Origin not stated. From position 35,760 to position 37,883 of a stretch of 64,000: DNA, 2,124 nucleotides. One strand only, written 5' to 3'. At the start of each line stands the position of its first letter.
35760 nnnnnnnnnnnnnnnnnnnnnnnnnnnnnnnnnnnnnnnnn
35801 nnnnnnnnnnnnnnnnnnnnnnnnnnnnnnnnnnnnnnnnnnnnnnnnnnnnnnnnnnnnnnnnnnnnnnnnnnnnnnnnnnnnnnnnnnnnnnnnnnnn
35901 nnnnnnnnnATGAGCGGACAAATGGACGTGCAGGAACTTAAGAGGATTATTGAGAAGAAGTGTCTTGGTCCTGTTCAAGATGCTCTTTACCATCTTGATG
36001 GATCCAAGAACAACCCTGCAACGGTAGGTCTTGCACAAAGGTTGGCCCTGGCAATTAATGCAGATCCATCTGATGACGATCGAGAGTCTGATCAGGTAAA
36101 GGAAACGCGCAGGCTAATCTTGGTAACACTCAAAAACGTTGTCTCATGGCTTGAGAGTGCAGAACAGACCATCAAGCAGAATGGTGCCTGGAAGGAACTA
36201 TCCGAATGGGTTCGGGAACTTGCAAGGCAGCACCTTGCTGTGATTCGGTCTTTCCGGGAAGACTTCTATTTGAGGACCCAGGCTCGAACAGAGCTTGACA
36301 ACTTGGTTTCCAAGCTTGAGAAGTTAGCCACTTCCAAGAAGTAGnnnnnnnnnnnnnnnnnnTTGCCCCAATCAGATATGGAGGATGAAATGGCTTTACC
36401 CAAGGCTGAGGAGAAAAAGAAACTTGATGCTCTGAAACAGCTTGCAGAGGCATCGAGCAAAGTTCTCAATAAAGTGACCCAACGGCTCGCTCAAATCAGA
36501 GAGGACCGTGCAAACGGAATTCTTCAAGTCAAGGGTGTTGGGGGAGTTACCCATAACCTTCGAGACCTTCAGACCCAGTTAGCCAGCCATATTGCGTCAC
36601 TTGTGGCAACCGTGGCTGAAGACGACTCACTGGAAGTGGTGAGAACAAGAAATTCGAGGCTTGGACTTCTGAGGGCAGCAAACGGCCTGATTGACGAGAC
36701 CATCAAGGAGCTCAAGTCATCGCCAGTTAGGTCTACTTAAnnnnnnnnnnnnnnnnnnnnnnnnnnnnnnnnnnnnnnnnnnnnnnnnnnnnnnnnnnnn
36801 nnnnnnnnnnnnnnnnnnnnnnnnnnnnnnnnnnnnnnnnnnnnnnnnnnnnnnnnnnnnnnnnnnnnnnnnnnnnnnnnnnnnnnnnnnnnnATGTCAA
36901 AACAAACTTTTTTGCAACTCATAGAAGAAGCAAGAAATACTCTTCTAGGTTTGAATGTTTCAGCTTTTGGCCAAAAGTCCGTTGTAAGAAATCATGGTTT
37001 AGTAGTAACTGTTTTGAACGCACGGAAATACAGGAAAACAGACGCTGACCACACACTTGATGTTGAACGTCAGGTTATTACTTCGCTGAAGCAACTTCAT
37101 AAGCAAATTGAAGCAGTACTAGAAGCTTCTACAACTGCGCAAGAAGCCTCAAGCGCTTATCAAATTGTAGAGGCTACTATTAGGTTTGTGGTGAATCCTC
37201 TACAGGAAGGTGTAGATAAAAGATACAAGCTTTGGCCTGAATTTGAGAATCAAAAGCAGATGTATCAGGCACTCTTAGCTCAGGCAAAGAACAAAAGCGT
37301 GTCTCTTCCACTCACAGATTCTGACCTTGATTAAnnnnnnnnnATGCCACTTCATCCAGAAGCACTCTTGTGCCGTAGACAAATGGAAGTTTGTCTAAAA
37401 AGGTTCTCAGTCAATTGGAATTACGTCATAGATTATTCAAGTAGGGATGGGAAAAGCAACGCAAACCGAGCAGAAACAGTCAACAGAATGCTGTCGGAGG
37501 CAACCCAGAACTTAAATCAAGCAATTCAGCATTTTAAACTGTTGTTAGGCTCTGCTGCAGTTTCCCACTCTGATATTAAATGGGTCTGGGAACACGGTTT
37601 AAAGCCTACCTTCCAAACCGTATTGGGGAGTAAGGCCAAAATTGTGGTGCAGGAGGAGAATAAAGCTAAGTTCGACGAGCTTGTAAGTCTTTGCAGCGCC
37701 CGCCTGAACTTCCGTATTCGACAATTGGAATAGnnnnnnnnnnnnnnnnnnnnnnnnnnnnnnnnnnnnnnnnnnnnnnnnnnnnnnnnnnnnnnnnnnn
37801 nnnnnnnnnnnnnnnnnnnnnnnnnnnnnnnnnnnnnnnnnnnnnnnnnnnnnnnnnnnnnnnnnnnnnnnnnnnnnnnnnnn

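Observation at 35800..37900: Four-gene operon of small helical proteins inserted between mreC and mreB, bracketed by a repeated hairpin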

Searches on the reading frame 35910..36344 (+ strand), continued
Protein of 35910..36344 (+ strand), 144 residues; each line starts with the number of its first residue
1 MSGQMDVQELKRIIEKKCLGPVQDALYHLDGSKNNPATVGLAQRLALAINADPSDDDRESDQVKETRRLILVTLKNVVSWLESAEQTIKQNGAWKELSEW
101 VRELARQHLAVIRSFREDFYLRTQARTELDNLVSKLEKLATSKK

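Call 77: fold_search(model_id=the predicted structure, library=pdb)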
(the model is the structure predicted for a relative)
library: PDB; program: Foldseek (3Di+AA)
matches with E <= 10: 374; with E <= 0.001: 0
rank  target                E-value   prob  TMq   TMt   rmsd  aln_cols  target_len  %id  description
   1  4hwi_B                8.9e-02  0.95  0.44  0.29   7.9       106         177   18  Crystal structure of ATBAG1 in complex with HSP70 (released 2013-05-29)
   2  8zah_B                2.0e-01  0.99  0.57  0.31   3.7       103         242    8  Crystal structure of the channel protein CorA from Campylobacter jejuni (released 2024-06-19)
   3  4hwc_A                2.2e-01  0.96  0.47  0.61   5.0        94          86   15  Structure of ATBAG1 (released 2013-05-29)
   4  5aqs_D                2.7e-01  0.95  0.59  0.61   3.6       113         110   14  Fragment-based screening of HSP70 sheds light on the functional role of ATP-binding site residues (released 2016-10-05)
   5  5aqq_F                2.8e-01  0.99  0.69  0.76   3.0       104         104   14  Fragment-based screening of HSP70 sheds light on the functional role of ATP-binding site residues (released 2016-10-05)
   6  8fvt_A                2.8e-01  0.99  0.64  0.75   2.4        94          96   15  Multi-state design of two-state switchable hinge proteins (released 2023-08-16)
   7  1hx1_B                2.8e-01  0.94  0.58  0.59   3.7       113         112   15  CRYSTAL STRUCTURE OF A BAG DOMAIN IN COMPLEX WITH THE HSC70 ATPASE DOMAIN (released 2001-03-07)
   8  5aqi_B                3.3e-01  0.97  0.61  0.63   3.5       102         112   16  Fragment-based screening of HSP70 sheds light on the functional role of ATP-binding site residues (released 2016-10-05)
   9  5aqk_B                3.3e-01  0.93  0.58  0.60   3.7       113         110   15  Fragment-based screening of HSP70 sheds light on the functional role of ATP-binding site residues (released 2016-10-05)
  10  4hwc_E                3.5e-01  0.85  0.42  0.53   5.7        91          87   18  Structure of ATBAG1 (released 2013-05-29)
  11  8zah_A                3.8e-01  0.44  0.35  0.19   8.7       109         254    9  Crystal structure of the channel protein CorA from Campylobacter jejuni (released 2024-06-19)
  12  8zak_A                4.0e-01  0.41  0.34  0.19   8.7       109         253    9  Crystal structure of the channel protein CorA from Campylobacter jejuni in complex with Ni2+ (released 2024-06-19)
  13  5aqp_D                4.5e-01  0.89  0.58  0.60   3.9       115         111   15  Fragment-based screening of HSP70 sheds light on the functional role of ATP-binding site residues (released 2016-10-05)
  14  5aqg_D                4.5e-01  0.89  0.58  0.59   4.2       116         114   15  Fragment-based screening of HSP70 sheds light on the functional role of ATP-binding site residues (released 2016-10-05)
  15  4hwc_C                4.5e-01  0.84  0.42  0.55   5.2        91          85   16  Structure of ATBAG1 (released 2013-05-29)
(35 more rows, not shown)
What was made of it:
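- On BAG / spectrin-like / Habc three-helix bundles: Foldseek PDB best E 0.089, TM 0.6-0.7 to BAG, Habc, spectrin and designed bundles alike (call 77).
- The best, though non-significant, Foldseek neighbours of g2 are BAG domains, syntaxin Habc and spectrin repeats, with TM 0.6-0.7 (call 77). The three-helix bundle is a generic fold and all E-values exceed 0.08 (call 77).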

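Call 86: fold_search(model_id=the predicted structure, library=viral)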
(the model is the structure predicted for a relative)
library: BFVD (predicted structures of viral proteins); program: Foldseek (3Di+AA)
matches with E <= 10: 571; with E <= 0.001: 0
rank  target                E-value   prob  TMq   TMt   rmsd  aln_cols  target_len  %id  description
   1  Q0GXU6                2.1e-01  0.54  0.36  0.09   8.8       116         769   16  Tail tape measure protein [Lactococcus phage Q54]
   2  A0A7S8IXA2            2.2e-01  0.94  0.52  0.14   5.9       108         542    6  PARG [Lymantria dispar multicapsid nuclear polyhedrosis virus]
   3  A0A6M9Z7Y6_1          2.2e-01  0.84  0.40  0.07   5.7       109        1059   15  Genome polyprotein [Riboviria sp.]
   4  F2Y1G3                2.3e-01  0.60  0.44  0.23  11.2       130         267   12  (no name in the UniProt tables at hand)
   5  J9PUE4                2.6e-01  0.80  0.46  0.50  12.8       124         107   17  Uncharacterized protein [Bacillus phage BCD7]
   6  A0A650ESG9            2.6e-01  0.72  0.44  0.20   5.6       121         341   11  (no name in the UniProt tables at hand)
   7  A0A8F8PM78            2.6e-01  0.41  0.35  0.08   7.5       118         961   13  AAA-ATPase, SpoVK/Ycf46/Vps4 family [Clandestinovirus]
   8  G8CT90                2.9e-01  0.91  0.55  0.54  14.4       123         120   12  (no name in the UniProt tables at hand)
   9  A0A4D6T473            3.3e-01  0.60  0.42  0.36   9.4       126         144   11  (no name in the UniProt tables at hand)
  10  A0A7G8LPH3            3.5e-01  0.41  0.35  0.29   9.2       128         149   13  (no name in the UniProt tables at hand)
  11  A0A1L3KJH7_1          4.4e-01  0.66  0.38  0.07   5.2       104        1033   12  (no name in the UniProt tables at hand)
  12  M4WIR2                4.9e-01  0.82  0.49  0.10   9.3       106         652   21  Genome polyprotein (Fragment) [Norovirus Hu/GII.6/CHDC2685/1975/USA]
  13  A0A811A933            4.9e-01  0.57  0.45  0.31   8.1       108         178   17  (no name in the UniProt tables at hand)
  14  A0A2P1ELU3            4.9e-01  0.51  0.42  0.19   5.7       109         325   15  Thioredoxin domain-containing protein [Moumouvirus australiensis]
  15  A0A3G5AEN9            5.2e-01  0.18  0.29  0.25   8.8       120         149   11  Uncharacterized protein [Satyrvirus sp.]
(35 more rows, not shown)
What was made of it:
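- Tried and rejected: BFVD fold search of g2 was non-significant (call 86).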

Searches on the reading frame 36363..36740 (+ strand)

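Call 6: search_protein_families(library=pfam, proteins=[window:36363-36740:+], max_evalue=1)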
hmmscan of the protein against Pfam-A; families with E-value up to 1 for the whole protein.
window:36363-36740:+ (125 aa): 3 families
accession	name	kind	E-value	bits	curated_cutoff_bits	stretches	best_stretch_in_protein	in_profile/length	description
PF23020.1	PEX14-like_2nd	-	0.086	13.6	23.2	0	6-44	80-118/120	Peroxisomal membrane protein PEX14-like, central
PF19111.5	DUF5798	-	0.13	12.9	27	1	17-75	6-64/89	Family of unknown function (DUF5798)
PF11727.13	ISG65-75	-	0.21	11.2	25.1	0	14-55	16-57/281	Invariant surface glycoprotein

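Call 8: search_protein_families(library=padloc, proteins=[window:36363-36740:+], max_evalue=1)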
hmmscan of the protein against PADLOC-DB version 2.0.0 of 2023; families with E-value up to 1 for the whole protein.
window:36363-36740:+ (125 aa): 0 families

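Call 9: search_protein_families(library=phrogs, proteins=[window:36363-36740:+], max_evalue=1)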
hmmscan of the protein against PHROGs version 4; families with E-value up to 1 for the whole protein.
window:36363-36740:+ (125 aa): 6 families
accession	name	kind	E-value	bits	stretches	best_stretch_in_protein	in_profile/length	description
phrog_15590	-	unknown function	0.027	15.7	1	15-85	2-64/94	-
phrog_37650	-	unknown function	0.045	15.1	0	6-50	28-69/97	-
phrog_7719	-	tail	0.16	12.4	1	3-118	44-146/385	minor tail protein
phrog_16668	-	unknown function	0.19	12.7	1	21-59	5-40/59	-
phrog_18219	-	unknown function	0.26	12.5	1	39-61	19-41/48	-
phrog_3558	-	tail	0.31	10.3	1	15-93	401-468/1047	tail protein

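Call 10: search_protein_families(library=ncbifam, proteins=[window:36363-36740:+], max_evalue=1)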
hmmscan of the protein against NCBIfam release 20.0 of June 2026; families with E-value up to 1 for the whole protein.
window:36363-36740:+ (125 aa): 0 families

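Call 53: search_protein_families(library=pfam, proteins=[P0007, L103:1081-1515:+, P0002], max_evalue=10)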
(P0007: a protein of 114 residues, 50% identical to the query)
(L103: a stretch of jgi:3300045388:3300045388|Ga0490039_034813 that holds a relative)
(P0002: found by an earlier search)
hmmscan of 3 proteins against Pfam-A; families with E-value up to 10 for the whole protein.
P0007 (114 aa): 2 families
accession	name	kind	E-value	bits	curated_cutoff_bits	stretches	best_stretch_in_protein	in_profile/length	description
PF06160.17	EzrA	-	0.0066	15.2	39.6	1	9-110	121-222/557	Septation ring formation regulator, EzrA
PF08702.15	Fib_alpha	-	0.14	12.8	29.9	1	14-111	25-124/143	Fibrinogen alpha/beta chain family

L103:1081-1515:+ (145 aa): 3 families
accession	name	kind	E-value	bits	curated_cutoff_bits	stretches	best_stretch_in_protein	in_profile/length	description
PF23099.1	UTP20_C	-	0.018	14.8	27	1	35-134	35-129/308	Small subunit processome component 20 homolog, C-terminal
PF20881.2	G1_gp67_C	-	0.1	13.6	27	1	100-130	21-51/100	Phage G1 gp67, C-terminal domain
PF16526.10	CLZ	-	0.42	11.5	26.7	1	42-73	26-57/71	C-terminal leucine zipper domain of cyclic nucleotide-gated channels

P0002 (116 aa): 2 families
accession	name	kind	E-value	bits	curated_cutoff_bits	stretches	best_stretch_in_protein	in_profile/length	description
PF19111.5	DUF5798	-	0.1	13.3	27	1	8-66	6-64/89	Family of unknown function (DUF5798)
PF11727.13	ISG65-75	-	0.18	11.4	25.1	1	6-46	17-57/281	Invariant surface glycoprotein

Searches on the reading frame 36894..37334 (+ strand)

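Call 6: search_protein_families(library=pfam, proteins=[window:36894-37334:+], max_evalue=1)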
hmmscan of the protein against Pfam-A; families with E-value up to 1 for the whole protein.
window:36894-37334:+ (146 aa): 5 families
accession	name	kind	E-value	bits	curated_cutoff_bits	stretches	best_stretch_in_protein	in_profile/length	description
PF25587.1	Rv2743c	-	0.016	15.3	27.7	1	40-109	125-193/237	Rv2743c family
PF00107.32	ADH_zinc_N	-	0.024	15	31.8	1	43-100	24-87/129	Zinc-binding dehydrogenase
PF01915.27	Glyco_hydro_3_C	-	0.048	14.1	31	1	64-134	44-114/200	Glycosyl hydrolase family 3 C-terminal domain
PF00971.23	EIAV_GP90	-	0.1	11.7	21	1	21-129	69-177/385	EIAV coat protein, gp90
PF21662.3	WipA_N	-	0.58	11.1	27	0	55-83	52-80/105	WipA, alpha-helical hairpin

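Call 8: search_protein_families(library=padloc, proteins=[window:36894-37334:+], max_evalue=1)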
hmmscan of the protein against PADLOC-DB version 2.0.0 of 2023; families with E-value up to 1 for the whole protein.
window:36894-37334:+ (146 aa): 0 families

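Call 9: search_protein_families(library=phrogs, proteins=[window:36894-37334:+], max_evalue=1)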
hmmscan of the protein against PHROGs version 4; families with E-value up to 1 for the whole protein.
window:36894-37334:+ (146 aa): 3 families
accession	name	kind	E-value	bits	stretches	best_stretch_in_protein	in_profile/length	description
phrog_10152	-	lysis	0.028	15.3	1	8-86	8-85/124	Rz-like spanin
phrog_11658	-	unknown function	0.088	13.8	1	47-132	67-151/192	-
phrog_17371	-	unknown function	0.16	13.5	0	47-95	23-71/101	-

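Call 10: search_protein_families(library=ncbifam, proteins=[window:36894-37334:+], max_evalue=1)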
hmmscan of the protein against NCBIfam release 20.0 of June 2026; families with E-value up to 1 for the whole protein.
window:36894-37334:+ (146 aa): 1 family
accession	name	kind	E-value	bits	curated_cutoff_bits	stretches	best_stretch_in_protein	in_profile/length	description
NF005091.0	PRK06522.2-2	equivalog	0.0027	16.9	252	1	26-118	24-118/302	2-dehydropantoate 2-reductase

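Call 53: search_protein_families(library=pfam, proteins=[P0007, L103:1081-1515:+, P0002], max_evalue=10)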
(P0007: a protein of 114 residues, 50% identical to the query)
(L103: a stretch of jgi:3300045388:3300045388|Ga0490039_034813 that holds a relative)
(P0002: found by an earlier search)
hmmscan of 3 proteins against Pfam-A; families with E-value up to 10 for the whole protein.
P0007 (114 aa): 2 families
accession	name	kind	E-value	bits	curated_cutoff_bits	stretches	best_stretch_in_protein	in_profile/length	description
PF06160.17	EzrA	-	0.0066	15.2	39.6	1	9-110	121-222/557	Septation ring formation regulator, EzrA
PF08702.15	Fib_alpha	-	0.14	12.8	29.9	1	14-111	25-124/143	Fibrinogen alpha/beta chain family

L103:1081-1515:+ (145 aa): 3 families
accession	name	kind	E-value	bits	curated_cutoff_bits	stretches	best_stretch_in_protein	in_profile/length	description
PF23099.1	UTP20_C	-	0.018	14.8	27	1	35-134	35-129/308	Small subunit processome component 20 homolog, C-terminal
PF20881.2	G1_gp67_C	-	0.1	13.6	27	1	100-130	21-51/100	Phage G1 gp67, C-terminal domain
PF16526.10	CLZ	-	0.42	11.5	26.7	1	42-73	26-57/71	C-terminal leucine zipper domain of cyclic nucleotide-gated channels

P0002 (116 aa): 2 families
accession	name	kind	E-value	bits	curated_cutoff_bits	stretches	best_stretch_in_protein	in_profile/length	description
PF19111.5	DUF5798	-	0.1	13.3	27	1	8-66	6-64/89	Family of unknown function (DUF5798)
PF11727.13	ISG65-75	-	0.18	11.4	25.1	1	6-46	17-57/281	Invariant surface glycoprotein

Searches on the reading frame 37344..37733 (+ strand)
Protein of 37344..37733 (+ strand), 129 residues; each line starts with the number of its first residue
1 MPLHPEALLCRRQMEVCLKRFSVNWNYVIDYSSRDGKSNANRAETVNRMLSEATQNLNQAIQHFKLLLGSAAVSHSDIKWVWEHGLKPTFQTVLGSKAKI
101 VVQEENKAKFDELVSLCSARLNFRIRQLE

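Call 6: search_protein_families(library=pfam, proteins=[window:37344-37733:+], max_evalue=1)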
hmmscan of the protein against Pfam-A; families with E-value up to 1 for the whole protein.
window:37344-37733:+ (129 aa): 1 family
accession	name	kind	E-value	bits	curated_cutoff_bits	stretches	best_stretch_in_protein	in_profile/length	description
PF08939.15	Bles03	-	0.0011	19.3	23.1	1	12-115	107-212/255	Basophilic leukemia-expressed protein Bles03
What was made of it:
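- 37344..37733 (+): g4, 129 aa. Basic orphan protein, 9 nt after g3, probably translationally coupled. Sub-threshold Bles03 hit only (19.3 vs 23.1 bits, call 6).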

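Call 8: search_protein_families(library=padloc, proteins=[window:37344-37733:+], max_evalue=1)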
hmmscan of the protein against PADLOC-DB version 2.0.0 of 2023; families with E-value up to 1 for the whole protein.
window:37344-37733:+ (129 aa): 0 families

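Call 9: search_protein_families(library=phrogs, proteins=[window:37344-37733:+], max_evalue=1)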
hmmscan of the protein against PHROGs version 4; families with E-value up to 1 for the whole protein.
window:37344-37733:+ (129 aa): 1 family
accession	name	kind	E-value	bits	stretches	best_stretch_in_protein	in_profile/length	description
phrog_24841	-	unknown function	0.21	11.4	1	25-87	383-444/628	-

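Call 10: search_protein_families(library=ncbifam, proteins=[window:37344-37733:+], max_evalue=1)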
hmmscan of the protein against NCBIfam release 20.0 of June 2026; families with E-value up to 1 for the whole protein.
window:37344-37733:+ (129 aa): 0 families

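Call 53: search_protein_families(library=pfam, proteins=[P0007, L103:1081-1515:+, P0002], max_evalue=10)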
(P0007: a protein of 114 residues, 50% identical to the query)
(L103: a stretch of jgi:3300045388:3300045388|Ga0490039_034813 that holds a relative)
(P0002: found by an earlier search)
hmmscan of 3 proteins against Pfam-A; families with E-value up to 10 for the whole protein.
P0007 (114 aa): 2 families
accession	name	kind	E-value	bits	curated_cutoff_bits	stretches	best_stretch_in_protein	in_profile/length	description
PF06160.17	EzrA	-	0.0066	15.2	39.6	1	9-110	121-222/557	Septation ring formation regulator, EzrA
PF08702.15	Fib_alpha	-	0.14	12.8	29.9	1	14-111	25-124/143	Fibrinogen alpha/beta chain family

L103:1081-1515:+ (145 aa): 3 families
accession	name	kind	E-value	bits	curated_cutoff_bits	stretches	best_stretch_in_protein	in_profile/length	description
PF23099.1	UTP20_C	-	0.018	14.8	27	1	35-134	35-129/308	Small subunit processome component 20 homolog, C-terminal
PF20881.2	G1_gp67_C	-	0.1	13.6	27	1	100-130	21-51/100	Phage G1 gp67, C-terminal domain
PF16526.10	CLZ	-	0.42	11.5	26.7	1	42-73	26-57/71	C-terminal leucine zipper domain of cyclic nucleotide-gated channels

P0002 (116 aa): 2 families
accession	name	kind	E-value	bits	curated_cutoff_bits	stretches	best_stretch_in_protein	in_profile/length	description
PF19111.5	DUF5798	-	0.1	13.3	27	1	8-66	6-64/89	Family of unknown function (DUF5798)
PF11727.13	ISG65-75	-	0.18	11.4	25.1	1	6-46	17-57/281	Invariant surface glycoprotein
